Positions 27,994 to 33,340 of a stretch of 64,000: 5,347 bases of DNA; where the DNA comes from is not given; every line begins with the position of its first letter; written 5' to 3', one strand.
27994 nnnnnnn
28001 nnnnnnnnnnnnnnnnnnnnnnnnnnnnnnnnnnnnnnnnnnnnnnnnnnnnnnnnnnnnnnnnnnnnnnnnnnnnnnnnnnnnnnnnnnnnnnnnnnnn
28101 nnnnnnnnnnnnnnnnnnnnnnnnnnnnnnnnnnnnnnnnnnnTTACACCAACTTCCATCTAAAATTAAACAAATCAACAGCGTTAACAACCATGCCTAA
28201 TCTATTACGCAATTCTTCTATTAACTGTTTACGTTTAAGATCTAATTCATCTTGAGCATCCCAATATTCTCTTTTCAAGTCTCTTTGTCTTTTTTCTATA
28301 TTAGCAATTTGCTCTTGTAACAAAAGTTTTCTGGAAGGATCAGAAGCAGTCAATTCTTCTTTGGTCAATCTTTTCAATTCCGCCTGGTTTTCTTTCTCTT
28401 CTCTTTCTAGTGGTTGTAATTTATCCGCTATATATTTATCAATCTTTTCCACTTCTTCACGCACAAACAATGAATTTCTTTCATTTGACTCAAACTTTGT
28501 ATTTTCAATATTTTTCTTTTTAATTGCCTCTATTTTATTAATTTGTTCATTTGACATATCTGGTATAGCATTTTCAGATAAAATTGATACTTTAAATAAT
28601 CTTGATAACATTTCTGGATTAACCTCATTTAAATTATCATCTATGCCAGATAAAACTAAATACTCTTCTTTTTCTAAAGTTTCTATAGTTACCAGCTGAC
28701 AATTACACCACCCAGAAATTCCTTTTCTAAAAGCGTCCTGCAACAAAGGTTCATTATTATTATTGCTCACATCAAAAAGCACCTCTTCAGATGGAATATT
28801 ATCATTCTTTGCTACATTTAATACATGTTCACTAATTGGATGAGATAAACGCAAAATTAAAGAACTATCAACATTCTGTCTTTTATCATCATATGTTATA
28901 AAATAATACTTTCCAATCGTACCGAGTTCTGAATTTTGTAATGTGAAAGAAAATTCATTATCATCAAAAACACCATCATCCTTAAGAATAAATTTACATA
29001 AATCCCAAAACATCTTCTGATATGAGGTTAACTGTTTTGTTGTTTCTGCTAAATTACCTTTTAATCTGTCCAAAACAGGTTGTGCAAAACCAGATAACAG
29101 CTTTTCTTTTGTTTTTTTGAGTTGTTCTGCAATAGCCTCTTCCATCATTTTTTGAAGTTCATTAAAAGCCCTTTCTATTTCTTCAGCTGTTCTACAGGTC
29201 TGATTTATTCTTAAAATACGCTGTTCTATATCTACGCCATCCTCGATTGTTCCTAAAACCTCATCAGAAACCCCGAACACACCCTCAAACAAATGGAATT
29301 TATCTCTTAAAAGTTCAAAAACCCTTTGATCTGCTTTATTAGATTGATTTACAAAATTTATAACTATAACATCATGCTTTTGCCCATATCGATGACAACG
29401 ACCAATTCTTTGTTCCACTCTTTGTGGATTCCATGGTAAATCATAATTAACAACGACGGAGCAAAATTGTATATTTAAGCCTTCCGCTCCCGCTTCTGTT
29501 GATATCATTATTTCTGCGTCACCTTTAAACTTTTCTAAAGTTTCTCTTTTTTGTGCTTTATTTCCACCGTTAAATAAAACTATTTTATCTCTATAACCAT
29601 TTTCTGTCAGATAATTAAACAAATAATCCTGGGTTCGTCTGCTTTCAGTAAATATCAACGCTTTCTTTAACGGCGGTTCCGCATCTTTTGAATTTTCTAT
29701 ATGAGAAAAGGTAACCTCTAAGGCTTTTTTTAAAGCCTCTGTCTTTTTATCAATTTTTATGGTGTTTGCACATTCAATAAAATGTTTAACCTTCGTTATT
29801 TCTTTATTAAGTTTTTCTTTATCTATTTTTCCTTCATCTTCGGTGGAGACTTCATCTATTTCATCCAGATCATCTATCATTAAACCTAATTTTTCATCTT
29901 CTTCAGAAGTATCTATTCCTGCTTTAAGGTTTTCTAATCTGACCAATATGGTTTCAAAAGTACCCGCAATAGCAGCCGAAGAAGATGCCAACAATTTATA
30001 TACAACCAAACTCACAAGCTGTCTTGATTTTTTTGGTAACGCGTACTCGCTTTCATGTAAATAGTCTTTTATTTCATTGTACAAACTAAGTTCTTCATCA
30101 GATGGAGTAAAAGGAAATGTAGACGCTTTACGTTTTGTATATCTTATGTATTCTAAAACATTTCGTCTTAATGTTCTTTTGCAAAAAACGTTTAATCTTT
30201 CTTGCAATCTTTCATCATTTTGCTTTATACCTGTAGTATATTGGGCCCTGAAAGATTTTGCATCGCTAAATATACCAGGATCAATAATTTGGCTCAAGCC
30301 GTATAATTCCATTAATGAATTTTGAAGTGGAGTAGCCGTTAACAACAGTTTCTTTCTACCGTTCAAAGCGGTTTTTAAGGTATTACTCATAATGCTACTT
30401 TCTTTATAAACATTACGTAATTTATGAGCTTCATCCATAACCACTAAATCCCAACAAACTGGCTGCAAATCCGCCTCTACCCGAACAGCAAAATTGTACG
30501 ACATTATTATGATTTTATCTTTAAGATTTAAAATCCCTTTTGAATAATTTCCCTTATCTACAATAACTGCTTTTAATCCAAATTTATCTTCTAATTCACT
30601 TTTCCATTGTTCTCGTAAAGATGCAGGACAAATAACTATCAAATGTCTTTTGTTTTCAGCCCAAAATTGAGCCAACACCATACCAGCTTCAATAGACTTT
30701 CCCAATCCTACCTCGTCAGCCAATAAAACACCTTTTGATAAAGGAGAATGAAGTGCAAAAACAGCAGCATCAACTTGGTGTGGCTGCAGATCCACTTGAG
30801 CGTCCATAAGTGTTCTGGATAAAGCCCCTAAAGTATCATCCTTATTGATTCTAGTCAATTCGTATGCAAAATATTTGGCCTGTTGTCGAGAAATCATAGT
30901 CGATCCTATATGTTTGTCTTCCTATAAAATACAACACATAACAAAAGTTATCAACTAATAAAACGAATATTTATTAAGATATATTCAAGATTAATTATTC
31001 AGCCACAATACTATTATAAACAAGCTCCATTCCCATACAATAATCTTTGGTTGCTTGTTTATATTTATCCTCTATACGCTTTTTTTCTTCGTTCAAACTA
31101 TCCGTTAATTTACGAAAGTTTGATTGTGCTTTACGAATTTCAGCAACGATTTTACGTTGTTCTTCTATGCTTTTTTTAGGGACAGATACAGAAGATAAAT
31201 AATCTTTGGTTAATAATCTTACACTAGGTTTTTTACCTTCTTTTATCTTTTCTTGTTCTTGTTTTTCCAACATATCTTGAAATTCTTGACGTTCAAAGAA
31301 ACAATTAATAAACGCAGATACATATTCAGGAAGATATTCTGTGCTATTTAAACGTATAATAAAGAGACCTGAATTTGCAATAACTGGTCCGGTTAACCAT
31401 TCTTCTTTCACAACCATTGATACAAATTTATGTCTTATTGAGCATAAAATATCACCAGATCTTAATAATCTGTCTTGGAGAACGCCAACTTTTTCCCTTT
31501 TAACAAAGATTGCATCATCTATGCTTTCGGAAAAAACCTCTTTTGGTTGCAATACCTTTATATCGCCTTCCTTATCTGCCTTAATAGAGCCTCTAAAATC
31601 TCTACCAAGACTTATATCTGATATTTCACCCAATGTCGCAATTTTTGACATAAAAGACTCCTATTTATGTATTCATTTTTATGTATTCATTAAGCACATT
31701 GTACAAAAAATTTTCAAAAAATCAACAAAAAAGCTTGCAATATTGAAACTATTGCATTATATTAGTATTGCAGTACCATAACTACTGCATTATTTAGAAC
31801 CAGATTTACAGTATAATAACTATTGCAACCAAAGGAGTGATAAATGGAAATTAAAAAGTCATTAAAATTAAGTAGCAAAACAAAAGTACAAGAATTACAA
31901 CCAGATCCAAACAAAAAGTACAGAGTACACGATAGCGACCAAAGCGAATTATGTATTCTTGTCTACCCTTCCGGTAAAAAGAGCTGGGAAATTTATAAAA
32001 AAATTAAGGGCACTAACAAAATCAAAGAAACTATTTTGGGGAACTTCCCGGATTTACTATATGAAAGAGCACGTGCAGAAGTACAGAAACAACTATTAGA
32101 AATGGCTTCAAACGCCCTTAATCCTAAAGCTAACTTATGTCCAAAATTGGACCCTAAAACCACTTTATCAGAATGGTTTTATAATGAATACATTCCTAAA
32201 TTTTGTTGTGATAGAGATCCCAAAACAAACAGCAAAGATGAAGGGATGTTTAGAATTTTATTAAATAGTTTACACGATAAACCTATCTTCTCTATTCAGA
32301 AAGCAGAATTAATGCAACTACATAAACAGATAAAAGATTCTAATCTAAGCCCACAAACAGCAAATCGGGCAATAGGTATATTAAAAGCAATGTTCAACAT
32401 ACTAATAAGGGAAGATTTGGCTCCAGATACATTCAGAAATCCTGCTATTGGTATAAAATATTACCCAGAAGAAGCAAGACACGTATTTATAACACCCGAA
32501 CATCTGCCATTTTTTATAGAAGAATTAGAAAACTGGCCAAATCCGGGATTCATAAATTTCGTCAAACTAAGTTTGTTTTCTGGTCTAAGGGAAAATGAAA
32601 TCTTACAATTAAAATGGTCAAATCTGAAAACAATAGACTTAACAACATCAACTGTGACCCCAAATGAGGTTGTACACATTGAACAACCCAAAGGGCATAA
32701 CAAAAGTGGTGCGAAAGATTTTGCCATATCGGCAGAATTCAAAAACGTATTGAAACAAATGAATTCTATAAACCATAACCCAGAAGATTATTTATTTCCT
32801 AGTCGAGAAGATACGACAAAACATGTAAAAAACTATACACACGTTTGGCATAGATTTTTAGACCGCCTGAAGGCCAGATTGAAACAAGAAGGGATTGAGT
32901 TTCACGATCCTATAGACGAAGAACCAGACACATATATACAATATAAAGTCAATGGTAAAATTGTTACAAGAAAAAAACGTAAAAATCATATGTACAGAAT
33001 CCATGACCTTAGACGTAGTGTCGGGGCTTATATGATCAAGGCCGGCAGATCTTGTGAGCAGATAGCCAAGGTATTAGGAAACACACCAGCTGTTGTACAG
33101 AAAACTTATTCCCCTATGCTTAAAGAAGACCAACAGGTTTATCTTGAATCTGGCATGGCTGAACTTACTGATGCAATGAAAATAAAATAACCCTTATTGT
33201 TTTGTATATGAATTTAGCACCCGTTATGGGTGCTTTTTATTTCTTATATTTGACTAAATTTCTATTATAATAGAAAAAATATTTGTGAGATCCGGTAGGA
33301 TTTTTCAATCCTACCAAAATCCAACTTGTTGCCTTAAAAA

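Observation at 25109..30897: Non-canonical Zorya-like module: SNF2 helicase, ankyrin protein, MotA-like, MotB-like and a 171-aa orphan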

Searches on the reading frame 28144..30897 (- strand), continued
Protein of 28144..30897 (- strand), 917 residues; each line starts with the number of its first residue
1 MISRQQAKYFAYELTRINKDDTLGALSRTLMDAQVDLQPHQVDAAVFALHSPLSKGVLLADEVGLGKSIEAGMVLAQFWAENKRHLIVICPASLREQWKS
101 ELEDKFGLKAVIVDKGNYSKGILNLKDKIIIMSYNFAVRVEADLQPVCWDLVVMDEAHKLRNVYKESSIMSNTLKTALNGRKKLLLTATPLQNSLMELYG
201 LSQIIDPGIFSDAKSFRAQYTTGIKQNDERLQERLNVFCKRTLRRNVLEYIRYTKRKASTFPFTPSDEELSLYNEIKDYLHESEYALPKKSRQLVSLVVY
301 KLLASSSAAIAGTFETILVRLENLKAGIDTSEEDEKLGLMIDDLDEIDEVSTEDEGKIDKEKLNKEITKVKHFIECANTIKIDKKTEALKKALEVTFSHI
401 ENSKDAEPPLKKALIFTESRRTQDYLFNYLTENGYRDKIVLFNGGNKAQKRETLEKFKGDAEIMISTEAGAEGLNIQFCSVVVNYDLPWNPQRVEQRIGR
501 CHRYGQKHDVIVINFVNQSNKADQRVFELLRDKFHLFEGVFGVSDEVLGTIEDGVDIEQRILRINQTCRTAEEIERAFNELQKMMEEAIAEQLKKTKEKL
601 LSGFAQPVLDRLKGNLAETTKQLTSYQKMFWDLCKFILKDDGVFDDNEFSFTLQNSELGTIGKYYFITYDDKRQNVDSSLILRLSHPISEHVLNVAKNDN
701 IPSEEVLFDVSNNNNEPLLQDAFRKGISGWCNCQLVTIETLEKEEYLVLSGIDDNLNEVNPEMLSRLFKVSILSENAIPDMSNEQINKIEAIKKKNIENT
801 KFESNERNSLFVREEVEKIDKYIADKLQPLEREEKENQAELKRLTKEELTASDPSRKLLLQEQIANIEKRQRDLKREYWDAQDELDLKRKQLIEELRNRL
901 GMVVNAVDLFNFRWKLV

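Call 72: fold_search(model_id=the predicted structure, library=pdb)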
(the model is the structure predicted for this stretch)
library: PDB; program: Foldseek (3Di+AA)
matches with E <= 10: 1113; with E <= 0.001: 501
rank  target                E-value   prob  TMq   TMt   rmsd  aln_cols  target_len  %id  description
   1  8so8                  8.8e-26  1.00  0.46  0.49  13.6      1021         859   18  Crystal structure of an N-terminally truncated variant of Escherichia coli RapA (released 2024-07-03)
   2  6bog_A                1.1e-25  1.00  0.43  0.41  18.0      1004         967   19  Crystal structure of RapA, a Swi2/Snf2 protein that recycles RNA polymerase during transcription (released 2017-12-13)
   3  8spg                  1.5e-25  1.00  0.47  0.49  14.0      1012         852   17  Crystal structure of N-terminally truncated Escherichia coli RapA in complex with MgADP (released 2024-07-03)
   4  8t0l_F                3.2e-23  1.00  0.56  0.53   9.6      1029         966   17  E. coli Sw2/Snf2 ATPase RapA bound to both ADP-AlF3 and reconstituted E. coli RNA polymerase post-termination complex  (released 2025-04-02)
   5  9jnu_K                4.5e-18  1.00  0.35  0.57  12.4       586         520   21  Structure of isw1-nucleosome complex in ADP state (released 2025-04-09)
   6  9jo5_K                5.9e-18  1.00  0.39  0.56  14.5       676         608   20  Structure of isw1-nucleosome complex in ADP-B state (released 2025-04-09)
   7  9jao_C                8.6e-18  1.00  0.38  0.53   8.1       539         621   21  The structure of SMARCAD1 bound to the hexasome in the presence of ADP-BeFx (released 2025-04-30)
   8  7tn2_W                2.6e-17  1.00  0.36  0.37  27.5       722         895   18  Composite model of a Chd1-nucleosome complex in the nucleotide-free state derived from 2.3A and 2.7A Cryo-EM maps (released 2022-03-02)
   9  9gd3_W                2.7e-17  1.00  0.38  0.40  26.7       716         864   18  Structure of a mononucleosome bound by one copy of Chd1 with the DBD on the exit-side DNA. (released 2024-09-18)
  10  5jxr_A                2.8e-17  1.00  0.23  0.32  26.6       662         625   18  Crystal structure of MtISWI (released 2016-12-07)
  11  9lj2_K                2.9e-17  1.00  0.36  0.52   9.1       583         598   21  Structure of isw1-nucleosome double-bound complex in ADP-ADP+ state (released 2025-04-09)
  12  9jnv_K                3.6e-17  1.00  0.37  0.54  10.1       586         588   21  Structure of isw1-nucleosome complex in ADP(S) state (released 2025-04-09)
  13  6iro_L                3.6e-17  1.00  0.35  0.60  12.2       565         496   21  the crosslinked complex of ISWI-nucleosome in the ADP-bound state (released 2019-04-03)
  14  4s20_K                6.0e-17  1.00  0.44  0.43  13.9      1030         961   17  Structural basis for transcription reactivation by RapA (released 2015-02-04)
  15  9jnz_K                6.6e-17  1.00  0.35  0.56  12.9       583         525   21  Structure of isw1-nucleosome complex in Apo state (released 2025-04-09)
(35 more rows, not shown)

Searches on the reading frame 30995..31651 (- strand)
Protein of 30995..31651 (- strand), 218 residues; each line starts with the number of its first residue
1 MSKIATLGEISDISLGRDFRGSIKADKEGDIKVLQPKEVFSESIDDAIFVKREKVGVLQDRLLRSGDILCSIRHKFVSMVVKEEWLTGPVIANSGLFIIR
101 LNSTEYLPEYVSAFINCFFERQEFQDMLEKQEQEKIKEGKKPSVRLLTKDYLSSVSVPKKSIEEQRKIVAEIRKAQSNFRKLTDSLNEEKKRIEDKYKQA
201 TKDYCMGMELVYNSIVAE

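Call 4: search_protein_families(library=padloc, proteins=[window:30995-31651:-], max_evalue=0.01)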
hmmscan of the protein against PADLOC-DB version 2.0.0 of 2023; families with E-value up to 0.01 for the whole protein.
window:30995-31651:- (218 aa): 26 families (the best 25 are shown)
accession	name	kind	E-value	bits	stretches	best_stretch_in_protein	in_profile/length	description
PDLC03089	Specificity_I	-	2e-11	41.6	1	5-172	8-165/446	Type I specificity subunit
PDLC04137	mad5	-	2.1e-11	41.7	1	3-195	214-388/392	mads_5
PDLC03127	Specificity_I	-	1.2e-08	32.2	1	4-194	254-438/571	Type I specificity subunit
PDLC03100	Specificity_I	-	1.6e-08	32.4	1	3-192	197-379/392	Type I specificity subunit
PDLC03179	Specificity_I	-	4e-08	30.6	1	7-190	399-573/589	Type I specificity subunit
PDLC03189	Specificity_I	-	2.3e-07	28.1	1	5-196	227-404/459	Type I specificity subunit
PDLC03105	Specificity_I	-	3.5e-07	28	1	28-194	265-420/448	Type I specificity subunit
PDLC03144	Specificity_I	-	8.7e-07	26.8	1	4-186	198-358/388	Type I specificity subunit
PDLC03107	Specificity_I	-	1.3e-06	25.7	1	3-189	4-165/392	Type I specificity subunit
PDLC03199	Specificity_I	-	2.2e-06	25.7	1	9-117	5-113/208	Type I specificity subunit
PDLC03087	Specificity_I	-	2.2e-06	24.8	1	4-190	17-195/418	Type I specificity subunit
PDLC03119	Specificity_I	-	2.3e-06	24.8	1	4-177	5-164/393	Type I specificity subunit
PDLC03072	Specificity_I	-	3.8e-06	24.2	1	28-188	264-416/448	Type I specificity subunit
PDLC03068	Specificity_I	-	9.4e-06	23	1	4-169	6-159/403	Type I specificity subunit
PDLC03109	Specificity_I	-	4.7e-05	20.1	1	48-200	343-487/591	Type I specificity subunit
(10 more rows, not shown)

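Call 5: search_protein_families(library=pfam, proteins=[window:30995-31651:-], max_evalue=0.01)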
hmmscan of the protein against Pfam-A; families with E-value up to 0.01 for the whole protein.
window:30995-31651:- (218 aa): 0 families

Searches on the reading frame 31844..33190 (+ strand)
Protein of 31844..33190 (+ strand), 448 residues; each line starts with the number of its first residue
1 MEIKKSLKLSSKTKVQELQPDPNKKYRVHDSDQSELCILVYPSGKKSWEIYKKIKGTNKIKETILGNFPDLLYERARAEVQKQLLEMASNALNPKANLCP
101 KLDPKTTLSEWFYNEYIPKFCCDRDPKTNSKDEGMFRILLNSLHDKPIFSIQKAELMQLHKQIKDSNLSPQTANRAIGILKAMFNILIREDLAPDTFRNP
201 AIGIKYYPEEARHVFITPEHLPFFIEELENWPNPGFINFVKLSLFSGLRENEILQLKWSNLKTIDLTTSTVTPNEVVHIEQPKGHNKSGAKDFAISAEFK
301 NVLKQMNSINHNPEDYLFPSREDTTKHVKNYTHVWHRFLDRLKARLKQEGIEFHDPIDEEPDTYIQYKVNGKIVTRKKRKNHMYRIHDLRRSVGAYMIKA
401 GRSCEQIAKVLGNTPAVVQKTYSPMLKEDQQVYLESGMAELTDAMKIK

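Call 66: search_protein_families(library=padloc, proteins=[window:31844-33190:+], max_evalue=0.001)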
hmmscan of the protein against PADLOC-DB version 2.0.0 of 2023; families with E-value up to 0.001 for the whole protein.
window:31844-33190:+ (448 aa): 0 families

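Call 78: search_protein_families(library=pfam, proteins=[window:31844-33190:+], max_evalue=0.001)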
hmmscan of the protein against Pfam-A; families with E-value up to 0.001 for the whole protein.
window:31844-33190:+ (448 aa): 3 families
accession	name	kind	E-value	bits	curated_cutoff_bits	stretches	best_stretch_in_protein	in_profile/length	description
PF00589.27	Phage_integrase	-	2.9e-09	37.4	27.1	1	239-354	27-130/172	Phage integrase family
PF13356.12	Arm-DNA-bind_3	-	2.3e-06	28.1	27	1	12-95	3-77/83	Arm DNA-binding domain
PF24624.1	Int_N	-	3.4e-05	24.9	27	1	131-191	25-85/100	Phage integrase, N-terminal domain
